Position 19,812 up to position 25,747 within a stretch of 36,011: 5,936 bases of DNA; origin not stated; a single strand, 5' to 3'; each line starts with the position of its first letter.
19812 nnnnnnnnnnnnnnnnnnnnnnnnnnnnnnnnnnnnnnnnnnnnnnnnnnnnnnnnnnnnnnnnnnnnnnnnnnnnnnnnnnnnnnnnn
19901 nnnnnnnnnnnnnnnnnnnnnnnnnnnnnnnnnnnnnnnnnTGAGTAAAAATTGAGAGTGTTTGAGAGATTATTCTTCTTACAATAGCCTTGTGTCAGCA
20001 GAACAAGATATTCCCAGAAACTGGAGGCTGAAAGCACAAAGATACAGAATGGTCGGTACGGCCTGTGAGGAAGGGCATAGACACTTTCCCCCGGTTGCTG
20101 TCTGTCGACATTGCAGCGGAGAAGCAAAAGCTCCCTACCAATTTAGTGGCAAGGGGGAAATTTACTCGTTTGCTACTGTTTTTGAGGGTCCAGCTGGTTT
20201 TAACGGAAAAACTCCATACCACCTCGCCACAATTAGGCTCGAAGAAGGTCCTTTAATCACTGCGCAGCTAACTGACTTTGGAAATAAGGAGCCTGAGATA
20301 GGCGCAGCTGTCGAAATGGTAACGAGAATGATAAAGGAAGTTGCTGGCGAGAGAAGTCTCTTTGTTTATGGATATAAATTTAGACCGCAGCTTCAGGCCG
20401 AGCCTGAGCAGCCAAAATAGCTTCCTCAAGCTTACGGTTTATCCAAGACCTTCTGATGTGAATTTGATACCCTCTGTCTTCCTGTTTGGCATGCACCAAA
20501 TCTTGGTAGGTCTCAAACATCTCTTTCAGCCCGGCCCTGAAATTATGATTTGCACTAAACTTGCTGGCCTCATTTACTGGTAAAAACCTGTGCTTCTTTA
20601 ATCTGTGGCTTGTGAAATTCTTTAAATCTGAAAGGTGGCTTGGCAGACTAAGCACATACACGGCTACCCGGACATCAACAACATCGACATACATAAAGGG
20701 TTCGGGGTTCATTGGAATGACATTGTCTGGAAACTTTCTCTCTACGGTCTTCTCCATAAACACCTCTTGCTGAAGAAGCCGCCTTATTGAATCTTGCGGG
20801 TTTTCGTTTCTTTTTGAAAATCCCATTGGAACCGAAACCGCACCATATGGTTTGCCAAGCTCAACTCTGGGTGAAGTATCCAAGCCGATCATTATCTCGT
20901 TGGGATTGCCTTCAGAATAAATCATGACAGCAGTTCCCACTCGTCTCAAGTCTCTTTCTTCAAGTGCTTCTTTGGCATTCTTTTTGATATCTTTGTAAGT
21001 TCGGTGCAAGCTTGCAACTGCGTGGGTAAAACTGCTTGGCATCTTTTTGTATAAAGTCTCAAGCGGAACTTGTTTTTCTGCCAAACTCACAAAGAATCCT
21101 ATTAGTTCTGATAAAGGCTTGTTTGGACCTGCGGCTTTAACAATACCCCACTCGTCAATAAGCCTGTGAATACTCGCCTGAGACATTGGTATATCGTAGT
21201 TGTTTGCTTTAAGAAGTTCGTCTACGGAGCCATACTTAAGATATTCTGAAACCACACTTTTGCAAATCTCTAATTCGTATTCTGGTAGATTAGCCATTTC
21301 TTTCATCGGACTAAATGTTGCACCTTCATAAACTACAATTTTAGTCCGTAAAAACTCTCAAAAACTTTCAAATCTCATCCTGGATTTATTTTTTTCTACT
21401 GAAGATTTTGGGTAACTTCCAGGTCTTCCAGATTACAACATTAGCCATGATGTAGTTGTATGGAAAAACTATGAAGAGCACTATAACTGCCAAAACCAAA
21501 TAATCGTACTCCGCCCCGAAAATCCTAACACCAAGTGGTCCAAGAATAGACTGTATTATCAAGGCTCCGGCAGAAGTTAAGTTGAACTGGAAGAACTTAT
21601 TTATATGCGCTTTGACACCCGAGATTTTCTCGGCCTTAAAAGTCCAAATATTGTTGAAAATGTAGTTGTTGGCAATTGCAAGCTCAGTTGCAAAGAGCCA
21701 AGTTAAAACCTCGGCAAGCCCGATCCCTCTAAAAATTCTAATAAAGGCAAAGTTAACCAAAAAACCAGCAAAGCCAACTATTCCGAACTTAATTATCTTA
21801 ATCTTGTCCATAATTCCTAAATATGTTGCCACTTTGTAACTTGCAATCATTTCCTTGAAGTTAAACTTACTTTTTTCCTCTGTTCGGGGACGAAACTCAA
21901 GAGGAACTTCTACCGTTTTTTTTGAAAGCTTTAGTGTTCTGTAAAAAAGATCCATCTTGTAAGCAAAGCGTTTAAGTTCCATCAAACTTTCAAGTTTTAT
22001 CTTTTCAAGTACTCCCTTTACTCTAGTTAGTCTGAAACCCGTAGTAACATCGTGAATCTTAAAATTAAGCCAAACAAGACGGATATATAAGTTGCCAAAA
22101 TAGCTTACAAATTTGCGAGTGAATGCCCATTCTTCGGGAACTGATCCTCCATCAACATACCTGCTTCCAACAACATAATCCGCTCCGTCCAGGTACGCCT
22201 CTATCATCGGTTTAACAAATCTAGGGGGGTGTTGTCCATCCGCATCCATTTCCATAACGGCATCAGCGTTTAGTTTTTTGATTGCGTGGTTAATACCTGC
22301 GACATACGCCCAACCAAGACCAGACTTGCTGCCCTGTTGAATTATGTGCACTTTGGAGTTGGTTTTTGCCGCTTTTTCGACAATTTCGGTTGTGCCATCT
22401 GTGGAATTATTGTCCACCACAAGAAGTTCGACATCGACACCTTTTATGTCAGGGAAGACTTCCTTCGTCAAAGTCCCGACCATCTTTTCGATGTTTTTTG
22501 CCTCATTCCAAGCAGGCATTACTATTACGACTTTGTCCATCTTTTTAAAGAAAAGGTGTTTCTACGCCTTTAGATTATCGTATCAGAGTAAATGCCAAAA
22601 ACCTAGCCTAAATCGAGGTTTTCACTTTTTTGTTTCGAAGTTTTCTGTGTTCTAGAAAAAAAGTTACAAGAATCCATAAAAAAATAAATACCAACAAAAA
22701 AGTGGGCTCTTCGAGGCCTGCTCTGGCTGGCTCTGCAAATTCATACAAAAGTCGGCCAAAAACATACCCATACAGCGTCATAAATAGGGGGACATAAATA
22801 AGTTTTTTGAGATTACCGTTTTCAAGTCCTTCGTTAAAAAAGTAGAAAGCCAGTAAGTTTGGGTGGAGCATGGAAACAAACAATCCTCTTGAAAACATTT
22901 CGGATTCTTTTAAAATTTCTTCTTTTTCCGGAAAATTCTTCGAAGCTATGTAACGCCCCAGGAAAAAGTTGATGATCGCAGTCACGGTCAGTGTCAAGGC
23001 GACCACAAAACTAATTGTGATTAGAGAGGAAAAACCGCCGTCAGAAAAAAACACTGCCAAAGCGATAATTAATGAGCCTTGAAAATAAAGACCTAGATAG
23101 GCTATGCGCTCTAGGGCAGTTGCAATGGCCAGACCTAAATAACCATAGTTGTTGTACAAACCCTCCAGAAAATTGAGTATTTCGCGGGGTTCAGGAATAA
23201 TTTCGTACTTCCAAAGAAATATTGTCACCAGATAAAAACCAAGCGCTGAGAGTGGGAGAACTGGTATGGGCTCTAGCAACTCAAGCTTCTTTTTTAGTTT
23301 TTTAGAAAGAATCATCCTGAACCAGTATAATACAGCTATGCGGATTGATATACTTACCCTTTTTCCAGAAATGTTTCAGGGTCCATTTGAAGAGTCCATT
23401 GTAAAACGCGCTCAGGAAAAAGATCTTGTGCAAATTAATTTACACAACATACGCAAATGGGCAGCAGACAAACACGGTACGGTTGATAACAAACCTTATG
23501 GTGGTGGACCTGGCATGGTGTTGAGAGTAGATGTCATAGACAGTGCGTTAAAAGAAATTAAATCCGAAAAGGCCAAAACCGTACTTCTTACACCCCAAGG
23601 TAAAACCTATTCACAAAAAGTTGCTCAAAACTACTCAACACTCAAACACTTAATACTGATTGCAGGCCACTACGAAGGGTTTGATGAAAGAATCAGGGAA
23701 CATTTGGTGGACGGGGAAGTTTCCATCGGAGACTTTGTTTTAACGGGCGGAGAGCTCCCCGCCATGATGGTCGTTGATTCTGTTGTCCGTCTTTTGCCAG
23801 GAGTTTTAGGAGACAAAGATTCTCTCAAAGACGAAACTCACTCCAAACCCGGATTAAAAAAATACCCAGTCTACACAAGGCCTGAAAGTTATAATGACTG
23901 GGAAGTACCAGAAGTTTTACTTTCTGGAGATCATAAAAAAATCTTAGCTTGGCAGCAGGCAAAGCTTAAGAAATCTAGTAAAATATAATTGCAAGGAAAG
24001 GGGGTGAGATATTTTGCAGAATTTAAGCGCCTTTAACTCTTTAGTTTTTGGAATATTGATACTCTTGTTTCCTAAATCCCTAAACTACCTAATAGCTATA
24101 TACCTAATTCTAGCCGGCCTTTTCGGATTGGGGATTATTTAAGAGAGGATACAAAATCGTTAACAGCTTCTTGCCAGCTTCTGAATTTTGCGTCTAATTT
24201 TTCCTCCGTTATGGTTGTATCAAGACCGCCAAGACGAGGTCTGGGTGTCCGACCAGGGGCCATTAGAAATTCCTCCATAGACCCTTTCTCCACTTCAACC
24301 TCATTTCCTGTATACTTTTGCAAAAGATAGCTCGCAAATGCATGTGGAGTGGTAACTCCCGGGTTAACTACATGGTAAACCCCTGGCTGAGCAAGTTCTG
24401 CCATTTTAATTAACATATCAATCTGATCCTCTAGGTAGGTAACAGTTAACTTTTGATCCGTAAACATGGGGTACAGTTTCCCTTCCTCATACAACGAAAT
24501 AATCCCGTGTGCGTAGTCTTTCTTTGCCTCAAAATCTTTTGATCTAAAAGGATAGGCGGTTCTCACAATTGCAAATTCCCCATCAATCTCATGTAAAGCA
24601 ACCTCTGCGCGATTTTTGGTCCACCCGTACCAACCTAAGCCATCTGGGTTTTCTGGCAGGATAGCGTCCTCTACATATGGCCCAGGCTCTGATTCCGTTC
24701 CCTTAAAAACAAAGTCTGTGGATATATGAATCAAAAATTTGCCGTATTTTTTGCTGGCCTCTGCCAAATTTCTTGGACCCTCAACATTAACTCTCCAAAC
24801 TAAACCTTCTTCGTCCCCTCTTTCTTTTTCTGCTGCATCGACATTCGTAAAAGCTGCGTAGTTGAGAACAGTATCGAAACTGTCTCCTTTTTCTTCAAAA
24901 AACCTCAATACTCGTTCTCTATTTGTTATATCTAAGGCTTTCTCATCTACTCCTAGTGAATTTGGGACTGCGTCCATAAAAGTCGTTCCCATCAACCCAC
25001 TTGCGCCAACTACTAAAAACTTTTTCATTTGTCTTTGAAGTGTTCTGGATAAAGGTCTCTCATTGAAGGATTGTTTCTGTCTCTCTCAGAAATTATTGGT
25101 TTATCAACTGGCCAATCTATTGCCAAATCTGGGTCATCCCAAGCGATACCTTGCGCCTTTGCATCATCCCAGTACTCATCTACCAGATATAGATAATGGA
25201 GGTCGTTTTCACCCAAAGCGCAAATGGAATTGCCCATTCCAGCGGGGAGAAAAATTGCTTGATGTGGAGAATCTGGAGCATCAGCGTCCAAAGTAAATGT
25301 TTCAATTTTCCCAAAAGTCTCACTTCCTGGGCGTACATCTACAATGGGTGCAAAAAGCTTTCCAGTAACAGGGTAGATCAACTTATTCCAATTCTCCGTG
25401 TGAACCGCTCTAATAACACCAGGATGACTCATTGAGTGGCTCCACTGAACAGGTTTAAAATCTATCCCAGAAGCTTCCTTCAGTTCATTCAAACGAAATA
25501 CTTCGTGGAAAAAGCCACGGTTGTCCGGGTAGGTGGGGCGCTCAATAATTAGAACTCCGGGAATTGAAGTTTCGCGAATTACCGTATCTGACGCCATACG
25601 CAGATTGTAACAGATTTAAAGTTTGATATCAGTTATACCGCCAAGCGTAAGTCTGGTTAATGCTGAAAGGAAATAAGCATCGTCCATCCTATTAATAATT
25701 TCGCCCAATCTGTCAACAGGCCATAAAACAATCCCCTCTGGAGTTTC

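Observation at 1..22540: Glycosylation island with up to eight GT-C-like membrane proteins, three polyprenyl-phosphate sugar synthases, a flippase and six cytoplasmic GTs; target unknown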

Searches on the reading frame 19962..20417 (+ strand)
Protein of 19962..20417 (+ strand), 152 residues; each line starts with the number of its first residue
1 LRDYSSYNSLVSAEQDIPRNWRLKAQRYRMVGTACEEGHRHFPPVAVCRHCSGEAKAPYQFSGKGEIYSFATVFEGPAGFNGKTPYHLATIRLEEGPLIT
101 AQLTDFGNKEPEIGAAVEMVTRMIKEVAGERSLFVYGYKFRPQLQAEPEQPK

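Call 4: search_protein_families(library=pfam, proteins=[window:19962-20417:+], max_evalue=0.01)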
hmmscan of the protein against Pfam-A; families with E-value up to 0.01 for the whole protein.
window:19962-20417:+ (152 aa): 2 families
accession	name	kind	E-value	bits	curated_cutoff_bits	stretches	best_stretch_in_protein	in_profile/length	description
PF01796.24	OB_ChsH2_C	-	1.8e-13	50.7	27.1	1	60-122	3-65/65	ChsH2, C-terminal OB-fold domain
PF12172.15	zf-ChsH2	-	5.5e-07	29.7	23.2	1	25-54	4-34/37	ChsH2, rubredoxin-like zinc ribbon domain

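Call 67: search_protein_families(library=ncbifam, proteins=[window:19962-20417:+], max_evalue=1e-10)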
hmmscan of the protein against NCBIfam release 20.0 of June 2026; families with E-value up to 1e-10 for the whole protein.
window:19962-20417:+ (152 aa): 0 families

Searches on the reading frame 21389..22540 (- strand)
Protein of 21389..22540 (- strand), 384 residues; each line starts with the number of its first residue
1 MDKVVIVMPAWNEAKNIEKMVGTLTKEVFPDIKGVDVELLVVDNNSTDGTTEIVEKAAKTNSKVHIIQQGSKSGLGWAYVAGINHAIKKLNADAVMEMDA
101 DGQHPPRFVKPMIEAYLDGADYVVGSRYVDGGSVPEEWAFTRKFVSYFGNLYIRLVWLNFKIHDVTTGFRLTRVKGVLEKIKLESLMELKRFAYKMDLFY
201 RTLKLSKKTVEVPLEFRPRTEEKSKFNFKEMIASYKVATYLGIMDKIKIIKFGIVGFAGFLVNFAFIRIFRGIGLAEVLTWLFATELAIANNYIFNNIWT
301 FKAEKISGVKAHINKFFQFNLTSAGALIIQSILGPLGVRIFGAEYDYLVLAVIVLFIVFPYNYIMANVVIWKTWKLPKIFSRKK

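Call 5: search_protein_families(library=pfam, proteins=[window:21389-22540:-], max_evalue=0.01)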
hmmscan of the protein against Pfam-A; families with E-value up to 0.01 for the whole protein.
window:21389-22540:- (384 aa): 3 families
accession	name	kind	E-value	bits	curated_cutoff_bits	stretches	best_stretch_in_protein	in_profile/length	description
PF00535.33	Glycos_transf_2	-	9.6e-30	104.1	23.3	1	6-175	2-162/168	Glycosyl transferase family 2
PF04138.20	GtrA_DPMS_TM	-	2e-14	54.2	26.1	1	251-371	1-117/117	GtrA/DPMS, transmembrane domain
PF13641.12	Glyco_tranf_2_3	-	8.5e-05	23.1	27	1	4-112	3-107/230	Glycosyltransferase like family 2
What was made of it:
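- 21386..22540 (-): Type-III DPMS-like polyprenyl-phosphate sugar synthase: GT2 fused to a GtrA/DPMS 4-TM domain. GtrA_DPMS_TM E=2e-14 (call 5).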

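Call 26: search_protein_families(library=ncbifam, proteins=[window:21389-22540:-], max_evalue=0.0001)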
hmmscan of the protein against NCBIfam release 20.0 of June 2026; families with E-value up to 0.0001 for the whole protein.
window:21389-22540:- (384 aa): 17 families
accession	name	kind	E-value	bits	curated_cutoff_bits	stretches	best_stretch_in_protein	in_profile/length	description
NF047588.1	GlcsyltransPgfSStrep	equivalog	1.1e-25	90.5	500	1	3-267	2-249/308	glycosyltransferase PgfS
TIGR04182.1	glyco_TIGR04182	equivalog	7.3e-18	65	325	1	3-262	1-237/293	S-layer glycoprotein N-glycosyltransferase AglJ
NF058614.1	PPMAGASynPpgS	equivalog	6e-13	48.7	370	1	4-144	2-130/226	polyprenyl-phospho-N-acetylgalactosaminyl synthase PpgS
TIGR03469.1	HpnB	hypoth_equivalog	1.1e-12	47.6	379.25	1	3-152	45-196/386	hopene-associated glycosyltransferase HpnB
NF007986.1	PRK10714.1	equivalog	7.9e-11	41.5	529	1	2-266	6-252/316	undecaprenyl-phosphate 4-deoxy-4-formamido-L-arabinose transferase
TIGR03937.1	PgaC_IcaA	equivalog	1.7e-10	40.5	422.3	1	2-116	45-150/407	poly-beta-1,6-N-acetyl-D-glucosamine synthase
NF045692.1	OglycostaseCruG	equivalog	2e-10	40.2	600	1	2-115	41-151/386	2'-O-glycosyltransferase CruG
NF010496.0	PRK13915.1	equivalog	4e-09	36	262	1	3-118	32-146/307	glucosyl-3-phosphoglycerate synthase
NF038302.1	EPS_HpsE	equivalog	1.3e-08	34.2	300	1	4-105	3-100/307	hormogonium polysaccharide biosynthesis glycosyltransferase HpsE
NF041391.1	DPhHxTase_Halo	equivalog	1.5e-08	33.9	375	1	9-222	2-189/213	dolichyl-phosphate hexose transferase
NF047683.1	TeichurnBiosyTuaG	equivalog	1.1e-07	31.8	400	1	3-101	7-96/252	teichuronic acid biosynthesis protein TuaG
NF041865.1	EpsU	equivalog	5.3e-07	29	700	1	3-119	40-150/394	exopolysaccharide biosynthesis GT2 family glycosyltransferase EpsU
NF041875.1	EPS_EpsD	equivalog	6.6e-07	29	370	1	5-124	2-112/325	exopolysaccharide biosynthesis glycosyltransferase EpsD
TIGR01556.1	rhamnosyltran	subfamily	1.8e-06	27.4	200.55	1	28-130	13-114/281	rhamnosyltransferase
TIGR04283.1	glyco_like_mftF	equivalog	1.9e-06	27.6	182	1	6-69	3-58/221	TIGR04283 family arsenosugar biosynthesis glycosyltransferase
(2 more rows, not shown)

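Call 28: search_solved_structures(query=window:21389-22540:-, max_evalue=0.001)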
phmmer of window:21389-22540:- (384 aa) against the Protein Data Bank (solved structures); distinct sequences matched with E-value up to 0.001: 16.
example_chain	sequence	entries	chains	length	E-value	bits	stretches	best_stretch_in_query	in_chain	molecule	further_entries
5mlz_A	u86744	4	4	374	1e-41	146.3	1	3-372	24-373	Dolichol monophosphate mannose synthase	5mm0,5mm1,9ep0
5eke_A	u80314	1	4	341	3.6e-09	39.2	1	5-175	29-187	Uncharacterized glycosyltransferase sll0501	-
5ekp_C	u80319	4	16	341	3.6e-09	39.2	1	5-190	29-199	Uncharacterized glycosyltransferase sll0501 | Glycosyltransferase sll0501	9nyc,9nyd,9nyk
9nye_A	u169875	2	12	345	3.8e-09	39.2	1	5-175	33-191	Glycosyltransferase sll0501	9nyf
9hwj_A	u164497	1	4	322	7.6e-09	38.2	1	2-262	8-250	Undecaprenyl-phosphate 4-deoxy-4-formamido-L-arabinose transferase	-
9bhc_C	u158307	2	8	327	2.5e-08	36.4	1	2-126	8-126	Undecaprenyl-phosphate 4-deoxy-4-formamido-L-arabinose transferase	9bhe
8vxh_A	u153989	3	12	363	3.7e-08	35.9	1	2-126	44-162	Undecaprenyl-phosphate 4-deoxy-4-formamido-L-arabinose transferase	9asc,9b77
6yv7_B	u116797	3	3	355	1.1e-05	27.7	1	3-108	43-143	Glycosyl transferase, family 2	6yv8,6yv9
6yv7_A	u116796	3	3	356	1.1e-05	27.7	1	3-108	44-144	Glycosyl transferase, family 2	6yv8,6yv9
5tze_C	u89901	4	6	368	1.9e-05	27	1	4-118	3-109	Glycosyl transferase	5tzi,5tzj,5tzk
5tz8_A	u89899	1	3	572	4.2e-05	25.8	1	4-118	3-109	Glycosyl transferase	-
8vh7_A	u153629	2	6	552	6.3e-05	25.3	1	4-102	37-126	Heparosan synthase B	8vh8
8viw_A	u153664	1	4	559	6.4e-05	25.2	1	4-102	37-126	Heparosan synthase B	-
9omj_A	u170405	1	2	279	0.00085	21.6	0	8-134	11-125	Glycosyltransferase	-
9omh_A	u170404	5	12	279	0.00086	21.5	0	8-134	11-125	Glycosyltransferase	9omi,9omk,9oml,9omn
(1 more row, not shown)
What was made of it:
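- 21386..22540 (-): Full-length match to P. furiosus DPMS 5mlz, E=1e-41 (call 28).
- Checked: 21386..22540 matches Pyrococcus DPMS over its full length (E=1e-41, call 28) and carries GtrA_DPMS_TM (call 5).
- The GT2-GtrA fusion matches DPMS over its full length (call 28).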

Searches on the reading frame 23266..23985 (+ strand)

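Call 5: search_protein_families(library=pfam, proteins=[window:23266-23985:+], max_evalue=0.01)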
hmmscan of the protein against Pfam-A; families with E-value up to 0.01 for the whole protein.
window:23266-23985:+ (240 aa): 1 family
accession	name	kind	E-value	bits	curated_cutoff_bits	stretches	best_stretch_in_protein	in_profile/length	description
PF01746.26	tRNA_m1G_MT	-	8.1e-59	199.1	27.3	1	47-235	2-189/195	tRNA (Guanine-1)-methyltransferase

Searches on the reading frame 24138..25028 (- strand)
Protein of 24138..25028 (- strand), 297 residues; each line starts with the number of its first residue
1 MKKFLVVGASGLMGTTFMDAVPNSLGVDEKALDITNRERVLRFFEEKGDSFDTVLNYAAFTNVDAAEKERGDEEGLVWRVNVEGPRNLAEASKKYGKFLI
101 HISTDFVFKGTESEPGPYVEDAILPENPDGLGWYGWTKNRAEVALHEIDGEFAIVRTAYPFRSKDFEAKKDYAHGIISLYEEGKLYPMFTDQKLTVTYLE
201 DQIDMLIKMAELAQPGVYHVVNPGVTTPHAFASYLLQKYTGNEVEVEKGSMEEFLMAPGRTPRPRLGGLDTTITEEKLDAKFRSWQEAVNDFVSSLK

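Call 5: search_protein_families(library=pfam, proteins=[window:24138-25028:-], max_evalue=0.01)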
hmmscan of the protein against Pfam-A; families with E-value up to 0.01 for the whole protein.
window:24138-25028:- (297 aa): 2 families
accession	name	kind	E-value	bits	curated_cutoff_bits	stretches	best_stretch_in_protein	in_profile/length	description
PF04321.23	RmlD_sub_bind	-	5.8e-46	157.3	27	1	3-295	2-284/287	RmlD substrate binding domain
PF01370.27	Epimerase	-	4.8e-11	43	20.9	1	5-216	2-235/240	NAD dependent epimerase/dehydratase family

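Call 67: search_protein_families(library=ncbifam, proteins=[window:24138-25028:-], max_evalue=1e-10)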
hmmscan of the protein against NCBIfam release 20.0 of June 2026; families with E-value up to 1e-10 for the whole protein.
window:24138-25028:- (297 aa): 2 families
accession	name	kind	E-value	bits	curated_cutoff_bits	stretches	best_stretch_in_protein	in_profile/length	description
TIGR01214.1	rmlD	equivalog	2.6e-45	154.7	224.05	1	3-294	1-283/285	dTDP-4-dehydrorhamnose reductase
NF007440.0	PRK09987.1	equivalog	6.2e-17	61.8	308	1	52-293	56-290/299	dTDP-4-dehydrorhamnose reductase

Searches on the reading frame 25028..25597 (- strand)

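Call 5: search_protein_families(library=pfam, proteins=[window:25028-25597:-], max_evalue=0.01)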
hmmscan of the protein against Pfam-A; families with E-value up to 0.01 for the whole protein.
window:25028-25597:- (190 aa): 1 family
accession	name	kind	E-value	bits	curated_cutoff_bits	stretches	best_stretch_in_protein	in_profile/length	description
PF00908.23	dTDP_sugar_isom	-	4.7e-42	144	27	1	9-180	1-167/168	dTDP-4-dehydrorhamnose 3,5-epimerase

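Call 67: search_protein_families(library=ncbifam, proteins=[window:25028-25597:-], max_evalue=1e-10)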
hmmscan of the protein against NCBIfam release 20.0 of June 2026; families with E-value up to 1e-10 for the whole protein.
window:25028-25597:- (190 aa): 1 family
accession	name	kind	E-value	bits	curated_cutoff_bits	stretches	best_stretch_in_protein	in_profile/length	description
TIGR01221.1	rmlC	equivalog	1.6e-35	122.5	155.75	1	8-181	3-174/176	dTDP-4-dehydrorhamnose 3,5-epimerase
